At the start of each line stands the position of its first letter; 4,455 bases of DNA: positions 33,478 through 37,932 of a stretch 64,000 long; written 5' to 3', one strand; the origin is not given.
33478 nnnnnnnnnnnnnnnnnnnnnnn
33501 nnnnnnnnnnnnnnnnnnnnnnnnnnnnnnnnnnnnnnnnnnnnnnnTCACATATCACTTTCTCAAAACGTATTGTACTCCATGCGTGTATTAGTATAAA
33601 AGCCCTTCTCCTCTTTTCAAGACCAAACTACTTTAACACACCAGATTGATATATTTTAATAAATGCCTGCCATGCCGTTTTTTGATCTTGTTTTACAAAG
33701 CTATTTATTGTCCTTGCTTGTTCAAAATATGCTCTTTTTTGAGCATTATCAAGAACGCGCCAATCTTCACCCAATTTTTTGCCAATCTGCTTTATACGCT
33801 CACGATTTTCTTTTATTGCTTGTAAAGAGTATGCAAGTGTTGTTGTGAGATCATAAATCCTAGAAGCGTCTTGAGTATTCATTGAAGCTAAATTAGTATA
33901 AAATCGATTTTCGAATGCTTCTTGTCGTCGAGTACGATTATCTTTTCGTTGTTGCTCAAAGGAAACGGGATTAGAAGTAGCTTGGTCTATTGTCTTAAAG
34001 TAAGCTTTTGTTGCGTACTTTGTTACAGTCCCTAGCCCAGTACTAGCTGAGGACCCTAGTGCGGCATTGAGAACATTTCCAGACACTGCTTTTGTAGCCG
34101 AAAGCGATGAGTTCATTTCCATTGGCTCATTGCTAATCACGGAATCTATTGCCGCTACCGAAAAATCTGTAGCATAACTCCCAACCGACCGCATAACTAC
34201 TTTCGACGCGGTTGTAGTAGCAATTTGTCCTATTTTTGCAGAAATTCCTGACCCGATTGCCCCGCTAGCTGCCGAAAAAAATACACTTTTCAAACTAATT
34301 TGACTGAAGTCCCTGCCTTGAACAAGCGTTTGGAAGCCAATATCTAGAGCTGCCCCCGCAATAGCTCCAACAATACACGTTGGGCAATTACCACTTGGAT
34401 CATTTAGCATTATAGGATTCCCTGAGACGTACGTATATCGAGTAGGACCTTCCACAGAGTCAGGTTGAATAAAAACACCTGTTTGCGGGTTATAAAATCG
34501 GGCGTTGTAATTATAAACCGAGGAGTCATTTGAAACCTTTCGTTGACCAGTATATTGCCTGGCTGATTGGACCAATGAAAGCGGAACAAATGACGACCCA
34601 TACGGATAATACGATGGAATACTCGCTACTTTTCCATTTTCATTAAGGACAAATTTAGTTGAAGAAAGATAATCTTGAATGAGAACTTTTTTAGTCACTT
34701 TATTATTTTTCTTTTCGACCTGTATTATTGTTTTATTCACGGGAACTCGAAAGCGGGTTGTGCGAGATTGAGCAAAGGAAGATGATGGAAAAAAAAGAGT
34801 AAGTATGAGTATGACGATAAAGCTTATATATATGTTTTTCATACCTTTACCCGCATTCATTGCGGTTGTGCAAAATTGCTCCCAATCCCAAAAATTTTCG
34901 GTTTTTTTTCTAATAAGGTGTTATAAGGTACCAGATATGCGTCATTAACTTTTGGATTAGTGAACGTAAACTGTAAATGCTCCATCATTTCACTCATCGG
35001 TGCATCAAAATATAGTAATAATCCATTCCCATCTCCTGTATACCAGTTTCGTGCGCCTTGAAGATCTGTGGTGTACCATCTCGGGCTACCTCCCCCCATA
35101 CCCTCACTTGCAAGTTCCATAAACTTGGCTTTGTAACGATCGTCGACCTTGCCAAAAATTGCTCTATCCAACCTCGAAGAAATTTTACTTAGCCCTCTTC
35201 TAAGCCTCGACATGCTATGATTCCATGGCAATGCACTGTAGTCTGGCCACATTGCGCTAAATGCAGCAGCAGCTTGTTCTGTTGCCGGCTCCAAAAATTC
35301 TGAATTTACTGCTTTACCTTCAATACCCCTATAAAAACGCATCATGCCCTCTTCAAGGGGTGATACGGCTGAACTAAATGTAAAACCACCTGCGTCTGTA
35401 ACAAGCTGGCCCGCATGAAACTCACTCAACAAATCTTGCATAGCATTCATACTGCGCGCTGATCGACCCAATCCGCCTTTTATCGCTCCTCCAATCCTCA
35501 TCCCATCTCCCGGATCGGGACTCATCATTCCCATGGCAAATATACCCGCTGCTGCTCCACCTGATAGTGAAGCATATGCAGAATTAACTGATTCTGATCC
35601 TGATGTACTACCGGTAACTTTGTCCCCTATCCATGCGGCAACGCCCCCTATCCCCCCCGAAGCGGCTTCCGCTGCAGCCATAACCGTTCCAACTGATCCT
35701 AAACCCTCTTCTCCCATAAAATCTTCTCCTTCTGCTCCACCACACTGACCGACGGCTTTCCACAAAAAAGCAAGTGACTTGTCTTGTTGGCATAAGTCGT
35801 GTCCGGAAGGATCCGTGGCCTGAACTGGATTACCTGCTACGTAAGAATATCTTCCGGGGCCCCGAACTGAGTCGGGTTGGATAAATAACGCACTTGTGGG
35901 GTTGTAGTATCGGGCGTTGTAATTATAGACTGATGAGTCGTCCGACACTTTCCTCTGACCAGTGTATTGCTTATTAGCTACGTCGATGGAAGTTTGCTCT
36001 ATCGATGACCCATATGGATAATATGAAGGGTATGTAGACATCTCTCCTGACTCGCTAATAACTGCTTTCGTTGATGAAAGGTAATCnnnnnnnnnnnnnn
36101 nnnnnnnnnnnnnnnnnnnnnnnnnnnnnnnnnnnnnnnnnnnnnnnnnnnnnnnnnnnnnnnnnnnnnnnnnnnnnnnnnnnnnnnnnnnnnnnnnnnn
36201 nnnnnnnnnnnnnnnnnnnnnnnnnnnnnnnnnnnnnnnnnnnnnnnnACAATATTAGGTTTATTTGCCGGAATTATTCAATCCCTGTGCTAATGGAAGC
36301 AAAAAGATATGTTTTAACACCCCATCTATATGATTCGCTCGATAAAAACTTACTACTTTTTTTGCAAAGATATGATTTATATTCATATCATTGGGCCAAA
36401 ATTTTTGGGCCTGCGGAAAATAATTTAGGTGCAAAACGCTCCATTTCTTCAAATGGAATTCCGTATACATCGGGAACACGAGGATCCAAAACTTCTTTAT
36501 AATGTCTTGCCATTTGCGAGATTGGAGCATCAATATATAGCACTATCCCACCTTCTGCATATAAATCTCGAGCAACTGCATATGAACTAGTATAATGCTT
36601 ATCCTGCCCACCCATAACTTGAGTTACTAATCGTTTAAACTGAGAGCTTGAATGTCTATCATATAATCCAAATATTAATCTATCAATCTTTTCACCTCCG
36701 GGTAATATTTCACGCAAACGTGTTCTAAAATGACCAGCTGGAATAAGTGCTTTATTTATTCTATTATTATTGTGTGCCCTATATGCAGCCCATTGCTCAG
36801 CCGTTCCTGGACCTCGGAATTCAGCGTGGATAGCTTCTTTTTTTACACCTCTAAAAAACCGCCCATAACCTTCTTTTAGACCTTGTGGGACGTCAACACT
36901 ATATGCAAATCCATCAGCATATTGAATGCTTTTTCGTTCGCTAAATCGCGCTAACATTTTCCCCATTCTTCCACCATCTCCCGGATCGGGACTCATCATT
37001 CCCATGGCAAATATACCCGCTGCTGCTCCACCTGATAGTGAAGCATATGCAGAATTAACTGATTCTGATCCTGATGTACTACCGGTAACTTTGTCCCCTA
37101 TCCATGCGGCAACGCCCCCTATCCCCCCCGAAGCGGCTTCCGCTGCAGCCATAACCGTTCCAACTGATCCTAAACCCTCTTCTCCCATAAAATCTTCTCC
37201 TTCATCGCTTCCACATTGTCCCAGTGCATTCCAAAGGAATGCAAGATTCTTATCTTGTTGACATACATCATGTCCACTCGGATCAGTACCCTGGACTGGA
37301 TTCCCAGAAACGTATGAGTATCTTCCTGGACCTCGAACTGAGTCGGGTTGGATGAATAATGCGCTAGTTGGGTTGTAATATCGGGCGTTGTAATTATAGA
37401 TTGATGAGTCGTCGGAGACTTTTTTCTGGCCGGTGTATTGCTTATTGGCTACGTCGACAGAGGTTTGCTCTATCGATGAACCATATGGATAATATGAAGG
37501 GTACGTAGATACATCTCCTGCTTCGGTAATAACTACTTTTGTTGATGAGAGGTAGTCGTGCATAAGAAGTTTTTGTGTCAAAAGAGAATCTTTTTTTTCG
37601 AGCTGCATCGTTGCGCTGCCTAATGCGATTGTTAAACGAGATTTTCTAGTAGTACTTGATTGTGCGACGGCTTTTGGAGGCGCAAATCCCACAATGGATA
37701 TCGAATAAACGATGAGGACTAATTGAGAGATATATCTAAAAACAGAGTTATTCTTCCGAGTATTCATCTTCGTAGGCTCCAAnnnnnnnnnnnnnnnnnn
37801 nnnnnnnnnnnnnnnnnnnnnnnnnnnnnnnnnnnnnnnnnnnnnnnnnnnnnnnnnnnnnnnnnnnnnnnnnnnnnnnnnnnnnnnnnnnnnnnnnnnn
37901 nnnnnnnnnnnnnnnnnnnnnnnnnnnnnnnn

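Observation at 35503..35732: A 230-bp perfectly identical tract in two adjacent toxin genes, ending where the toxin domains diverge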

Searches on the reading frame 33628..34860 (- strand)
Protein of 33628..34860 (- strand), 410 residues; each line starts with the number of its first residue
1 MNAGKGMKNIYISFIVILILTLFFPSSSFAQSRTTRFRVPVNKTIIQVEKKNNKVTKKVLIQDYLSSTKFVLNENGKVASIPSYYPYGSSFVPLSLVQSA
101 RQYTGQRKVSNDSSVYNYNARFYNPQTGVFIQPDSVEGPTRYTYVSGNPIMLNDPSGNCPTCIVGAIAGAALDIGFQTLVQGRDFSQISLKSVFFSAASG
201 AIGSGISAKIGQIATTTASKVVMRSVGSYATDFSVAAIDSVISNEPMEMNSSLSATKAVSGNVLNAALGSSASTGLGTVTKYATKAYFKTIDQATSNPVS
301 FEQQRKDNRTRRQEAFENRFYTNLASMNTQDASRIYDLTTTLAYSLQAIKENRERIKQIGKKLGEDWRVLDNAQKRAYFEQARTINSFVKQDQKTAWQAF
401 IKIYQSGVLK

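Call 5: search_protein_families(library=pfam, proteins=[window:33628-34860:-], max_evalue=0.01)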
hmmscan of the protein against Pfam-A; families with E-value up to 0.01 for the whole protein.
window:33628-34860:- (410 aa): 2 families
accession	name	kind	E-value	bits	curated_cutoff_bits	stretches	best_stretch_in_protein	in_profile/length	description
PF09011.16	HMG_box_2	-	0.00011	23.3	22.4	1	353-394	28-69/72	HMG-box domain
PF00505.25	HMG_box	-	0.0025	18.6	25.4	1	356-384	28-56/69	HMG (high mobility group) box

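Call 7: search_protein_families(library=ncbifam, proteins=[window:33628-34860:-], max_evalue=0.1)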
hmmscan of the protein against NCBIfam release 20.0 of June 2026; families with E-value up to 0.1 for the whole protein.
window:33628-34860:- (410 aa): 1 family
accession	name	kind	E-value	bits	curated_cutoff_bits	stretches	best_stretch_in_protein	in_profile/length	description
TIGR03696.1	Rhs_assc_core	domain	8e-15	55.1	32.5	1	84-157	1-75/76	RHS repeat-associated core domain-containing protein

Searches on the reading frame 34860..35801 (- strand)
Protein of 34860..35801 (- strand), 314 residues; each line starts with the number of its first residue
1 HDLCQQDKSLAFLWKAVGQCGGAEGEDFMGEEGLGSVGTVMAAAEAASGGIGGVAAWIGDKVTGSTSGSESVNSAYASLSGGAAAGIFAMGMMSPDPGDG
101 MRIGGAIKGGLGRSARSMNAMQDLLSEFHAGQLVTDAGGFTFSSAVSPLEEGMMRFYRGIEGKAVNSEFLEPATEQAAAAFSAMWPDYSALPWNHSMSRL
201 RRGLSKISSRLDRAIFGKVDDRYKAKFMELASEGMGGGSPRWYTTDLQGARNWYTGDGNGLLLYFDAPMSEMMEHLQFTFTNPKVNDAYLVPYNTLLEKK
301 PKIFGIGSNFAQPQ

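Call 47: predict_structure(alignment_id=A3)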
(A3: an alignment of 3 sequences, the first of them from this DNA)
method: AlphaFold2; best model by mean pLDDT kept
length: 314 residues; sequences in the alignment: 3
mean_pLDDT: 35.0   pTM: 0.21
mean pLDDT of the five models: 35.0, 34.1, 33.0, 32.4, 32.0
residues with pLDDT >= 90: 0; 70-90: 0; 50-70: 14; < 50: 300
segments of 3 or more residues with pLDDT < 50: 1-199, 206-208, 226-314
pLDDT, mean of each block of 10 residues (from residue 1): 38 39 32 27 29 30 32 31 27 26 23 26 29 27 30 36 32 37 38 43 48 51 48 40 44 43 37 43 39 35 27 24
secondary structure, 60 per line:
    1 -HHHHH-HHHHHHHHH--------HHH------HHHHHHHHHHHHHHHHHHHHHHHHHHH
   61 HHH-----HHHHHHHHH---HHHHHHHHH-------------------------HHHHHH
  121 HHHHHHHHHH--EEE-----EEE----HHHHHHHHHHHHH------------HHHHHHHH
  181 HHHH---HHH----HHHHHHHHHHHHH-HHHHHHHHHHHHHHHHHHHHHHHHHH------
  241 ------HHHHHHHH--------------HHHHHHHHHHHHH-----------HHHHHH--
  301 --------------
elements in order: H2-6 H8-16 H34-63 H69-77 H81-89 H115-130 E133-135 E141-143 H148-160 H173-184 H195-207 H209-234 H247-254 H269-281 H293-298

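Call 48: search_solved_structures(query=A3, max_evalue=1)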
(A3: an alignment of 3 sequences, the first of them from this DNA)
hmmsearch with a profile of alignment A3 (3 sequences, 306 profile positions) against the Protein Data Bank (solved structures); distinct sequences matched with E-value up to 1: 4.
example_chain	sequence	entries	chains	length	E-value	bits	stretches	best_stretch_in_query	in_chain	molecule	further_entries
6hxp_A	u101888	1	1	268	0.36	13.4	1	67-164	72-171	Citryl-CoA lyase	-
9tz5_e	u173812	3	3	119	0.36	13.4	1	146-226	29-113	Large ribosomal subunit protein bL20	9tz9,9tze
24yw_Q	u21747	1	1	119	0.81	12.2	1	147-228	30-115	Large ribosomal subunit protein bL20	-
6t8m_A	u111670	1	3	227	0.82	12.2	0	232-271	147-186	Prolyl 4-hydroxylase subunit alpha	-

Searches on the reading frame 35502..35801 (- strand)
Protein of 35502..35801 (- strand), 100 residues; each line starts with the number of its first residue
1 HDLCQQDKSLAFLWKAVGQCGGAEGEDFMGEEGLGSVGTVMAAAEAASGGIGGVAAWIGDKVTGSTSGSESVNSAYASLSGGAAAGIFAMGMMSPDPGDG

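Call 20: search_protein_families(library=pfam, proteins=[window:35502-35801:-], max_evalue=10)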
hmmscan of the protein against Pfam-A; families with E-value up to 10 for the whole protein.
seq(100 aa): 0 families

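Call 64: find_homologous_proteins(query=window:35502-35801:-, max_evalue=0.001)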
Query seq(100 aa): 81 candidates shared short words with the query, none scored E <= 0.001.

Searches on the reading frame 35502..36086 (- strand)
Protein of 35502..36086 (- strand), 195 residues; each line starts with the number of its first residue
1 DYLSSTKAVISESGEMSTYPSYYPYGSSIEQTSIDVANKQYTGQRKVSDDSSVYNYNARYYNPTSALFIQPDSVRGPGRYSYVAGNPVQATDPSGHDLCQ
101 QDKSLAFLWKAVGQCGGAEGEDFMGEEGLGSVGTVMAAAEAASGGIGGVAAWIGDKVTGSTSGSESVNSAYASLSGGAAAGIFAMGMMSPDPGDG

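Call 22: find_related_loci(query=A2, collection=genome_contigs, flank=8000)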
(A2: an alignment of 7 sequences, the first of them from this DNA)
Query A2 (195 aa) in genome_contigs; peptide patterns used: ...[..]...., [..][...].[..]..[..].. (x = any residue, [..] = any of these).
138 stretches matched a pattern; 36 encode a relative of the query (tblastn E <= 1e-3); 35 distinct loci.
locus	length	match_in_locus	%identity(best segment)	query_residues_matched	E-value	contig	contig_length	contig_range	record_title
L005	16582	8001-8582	85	1-194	7e-114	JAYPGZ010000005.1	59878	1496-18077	MAG: Candidatus Roizmanbacteria bacterium isolate 139578_S179_concoct_bins.tsv.227 NODE_390_length_59878_cov_7.191264, w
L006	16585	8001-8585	81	1-195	5e-110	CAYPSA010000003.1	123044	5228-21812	MAG TPA_asm: uncultured Gammaproteobacteria bacterium isolate binchicken_co105_227 genome assembly, contig: NODE_139_len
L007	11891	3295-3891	53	1-194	2e-62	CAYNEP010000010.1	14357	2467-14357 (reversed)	MAG TPA_asm: uncultured Gammaproteobacteria bacterium isolate binchicken_co347_65 genome assembly, contig: NODE_2384_len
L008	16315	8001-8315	63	1-105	3e-41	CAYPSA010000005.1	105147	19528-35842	MAG TPA_asm: uncultured Gammaproteobacteria bacterium isolate binchicken_co105_227 genome assembly, contig: NODE_181_len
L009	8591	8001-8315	52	1-95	5e-29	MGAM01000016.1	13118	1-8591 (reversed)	MAG: Candidatus Roizmanbacteria bacterium RIFCSPLOWO2_01_FULL_39_19 rifcsplowo2_01_scaffold_30012, whole genome shotgun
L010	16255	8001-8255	46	22-96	5e-13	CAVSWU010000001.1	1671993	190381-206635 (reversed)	MAG: uncultured delta proteobacterium isolate MFD05674.bin.1.60 genome assembly, contig: contig_30790, whole genome shot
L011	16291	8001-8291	38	1-95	1e-11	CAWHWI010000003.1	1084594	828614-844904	MAG: uncultured delta proteobacterium isolate MFD04463.bin.1.219 genome assembly, contig: contig_60011, whole genome sho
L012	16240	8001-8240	40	41-118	6e-11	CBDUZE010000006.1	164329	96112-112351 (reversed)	MAG TPA_asm: uncultured Alphaproteobacteria bacterium isolate SRR22302348_concoct_16 genome assembly, contig: ERZ2507359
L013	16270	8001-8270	40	8-95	7e-11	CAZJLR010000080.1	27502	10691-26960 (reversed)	MAG TPA_asm: uncultured Candidatus Obscuribacterales bacterium isolate SRP262948_co1_150 genome assembly, contig: NODE_1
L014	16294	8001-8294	35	1-96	9e-11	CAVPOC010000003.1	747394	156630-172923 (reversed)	MAG: uncultured Verrucomicrobiae bacterium isolate MFD00072.bin.1.109 genome assembly, contig: contig_1617, whole genome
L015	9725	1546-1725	44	40-97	1e-10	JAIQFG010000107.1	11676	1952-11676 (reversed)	MAG: Terriglobia bacterium isolate SRVP_21 SR-VP_26_10_2019_C_20cm_scaffold_8808, whole genome shotgun sequence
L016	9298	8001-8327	32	1-108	2e-10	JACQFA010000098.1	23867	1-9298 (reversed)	MAG: Nitrospirae bacterium isolate NC_groundwater_1035_Pr1_S-0.65um_57_15 Montesol18_Sp65_coassembly_scaffold_1567941, w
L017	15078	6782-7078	32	1-96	3e-10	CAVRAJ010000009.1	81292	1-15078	MAG: uncultured Acidobacteriota bacterium isolate MFD00031.bin.1.66 genome assembly, contig: contig_6470, whole genome s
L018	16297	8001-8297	32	1-96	2e-10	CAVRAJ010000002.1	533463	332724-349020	MAG: uncultured Acidobacteriota bacterium isolate MFD00031.bin.1.66 genome assembly, contig: contig_33304, whole genome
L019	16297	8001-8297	33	1-95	3e-10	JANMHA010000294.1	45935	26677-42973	MAG: Pirellula sp. isolate OTE_70_metabat_354 OTE_70_k141_1962138, whole genome shotgun sequence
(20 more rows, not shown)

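Call 26: find_related_loci(query=A2, collection=metagenome_contigs, flank=8000)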
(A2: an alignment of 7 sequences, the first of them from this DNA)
Query A2 (195 aa) in metagenome_contigs; peptide patterns used: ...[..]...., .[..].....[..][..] (x = any residue, [..] = any of these).
133 stretches matched a pattern; 82 encode a relative of the query (tblastn E <= 1e-3); the best 80 are kept; 80 distinct loci.
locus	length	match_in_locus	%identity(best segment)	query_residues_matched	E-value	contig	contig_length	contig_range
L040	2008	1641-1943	66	1-102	1e-42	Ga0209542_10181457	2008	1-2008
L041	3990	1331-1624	61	1-96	3e-40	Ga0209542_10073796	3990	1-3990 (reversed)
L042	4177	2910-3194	61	1-95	7e-38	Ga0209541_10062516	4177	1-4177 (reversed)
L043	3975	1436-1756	54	1-99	5e-37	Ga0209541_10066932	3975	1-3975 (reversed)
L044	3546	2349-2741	48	1-119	1e-36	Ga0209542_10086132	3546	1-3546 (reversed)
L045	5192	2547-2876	54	1-101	2e-34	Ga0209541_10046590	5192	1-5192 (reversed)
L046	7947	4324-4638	55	1-96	4e-34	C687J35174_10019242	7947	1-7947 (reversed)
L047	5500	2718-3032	52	1-95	1e-29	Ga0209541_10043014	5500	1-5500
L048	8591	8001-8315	52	1-95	5e-29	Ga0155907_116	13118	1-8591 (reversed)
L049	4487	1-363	40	42-175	1e-25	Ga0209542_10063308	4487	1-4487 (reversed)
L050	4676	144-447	53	1-95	1e-25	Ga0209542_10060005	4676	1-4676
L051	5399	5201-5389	60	1-63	3e-22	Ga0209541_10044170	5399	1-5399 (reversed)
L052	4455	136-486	34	1-120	2e-14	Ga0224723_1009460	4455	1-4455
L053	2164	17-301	39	3-95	1e-13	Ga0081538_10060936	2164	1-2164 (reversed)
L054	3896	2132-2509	32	1-114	9e-13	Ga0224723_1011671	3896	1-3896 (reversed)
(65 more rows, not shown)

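Call 74: predict_structure(alignment_id=A2)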
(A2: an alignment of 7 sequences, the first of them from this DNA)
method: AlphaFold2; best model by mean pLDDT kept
length: 195 residues; sequences in the alignment: 7
mean_pLDDT: 39.5   pTM: 0.22
mean pLDDT of the five models: 39.5, 37.3, 36.2, 35.5, 35.0
residues with pLDDT >= 90: 0; 70-90: 0; 50-70: 9; < 50: 186
segments of 3 or more residues with pLDDT < 50: 1-9, 17-159, 161-164, 168-170, 172-195
pLDDT, mean of each block of 10 residues (from residue 1): 37 46 37 45 41 40 33 30 32 40 43 42 36 40 41 44 47 40 37 35
secondary structure, 60 per line:
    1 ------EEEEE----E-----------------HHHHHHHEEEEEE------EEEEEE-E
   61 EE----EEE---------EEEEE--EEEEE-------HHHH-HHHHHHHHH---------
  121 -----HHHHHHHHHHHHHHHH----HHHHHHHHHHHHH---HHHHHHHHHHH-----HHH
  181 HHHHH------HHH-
elements in order: E7-11 H34-40 E41-46 E53-58 E60-62 E67-69 E79-83 E86-90 H98-101 H103-111 H126-141 H146-158 H162-172 H178-185

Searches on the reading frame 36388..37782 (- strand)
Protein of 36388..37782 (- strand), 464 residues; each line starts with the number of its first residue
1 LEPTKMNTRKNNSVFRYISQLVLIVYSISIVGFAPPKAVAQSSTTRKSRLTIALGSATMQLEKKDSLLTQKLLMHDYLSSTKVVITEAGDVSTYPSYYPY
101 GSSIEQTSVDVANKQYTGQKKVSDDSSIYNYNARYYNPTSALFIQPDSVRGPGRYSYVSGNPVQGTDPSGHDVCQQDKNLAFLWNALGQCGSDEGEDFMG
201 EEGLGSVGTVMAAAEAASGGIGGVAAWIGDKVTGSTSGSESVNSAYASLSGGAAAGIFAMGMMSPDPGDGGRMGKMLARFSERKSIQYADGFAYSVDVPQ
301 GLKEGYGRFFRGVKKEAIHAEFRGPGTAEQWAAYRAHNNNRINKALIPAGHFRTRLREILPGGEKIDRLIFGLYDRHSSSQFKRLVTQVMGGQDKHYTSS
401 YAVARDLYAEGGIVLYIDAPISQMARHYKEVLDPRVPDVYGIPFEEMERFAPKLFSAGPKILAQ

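Call 5: search_protein_families(library=pfam, proteins=[window:36388-37782:-], max_evalue=0.01)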
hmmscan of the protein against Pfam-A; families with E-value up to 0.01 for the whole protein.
window:36388-37782:- (464 aa): 0 families

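Call 7: search_protein_families(library=ncbifam, proteins=[window:36388-37782:-], max_evalue=0.1)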
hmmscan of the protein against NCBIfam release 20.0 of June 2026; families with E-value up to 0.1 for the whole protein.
window:36388-37782:- (464 aa): 2 families
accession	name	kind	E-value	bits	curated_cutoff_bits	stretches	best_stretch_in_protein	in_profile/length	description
TIGR03696.1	Rhs_assc_core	domain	7e-15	55.3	32.5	1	97-171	1-76/76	RHS repeat-associated core domain-containing protein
TIGR03278.1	methan_mark_10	equivalog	0.093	11.5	350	0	69-128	64-121/404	methyl coenzyme M reductase-arginine methyltransferase Mmp10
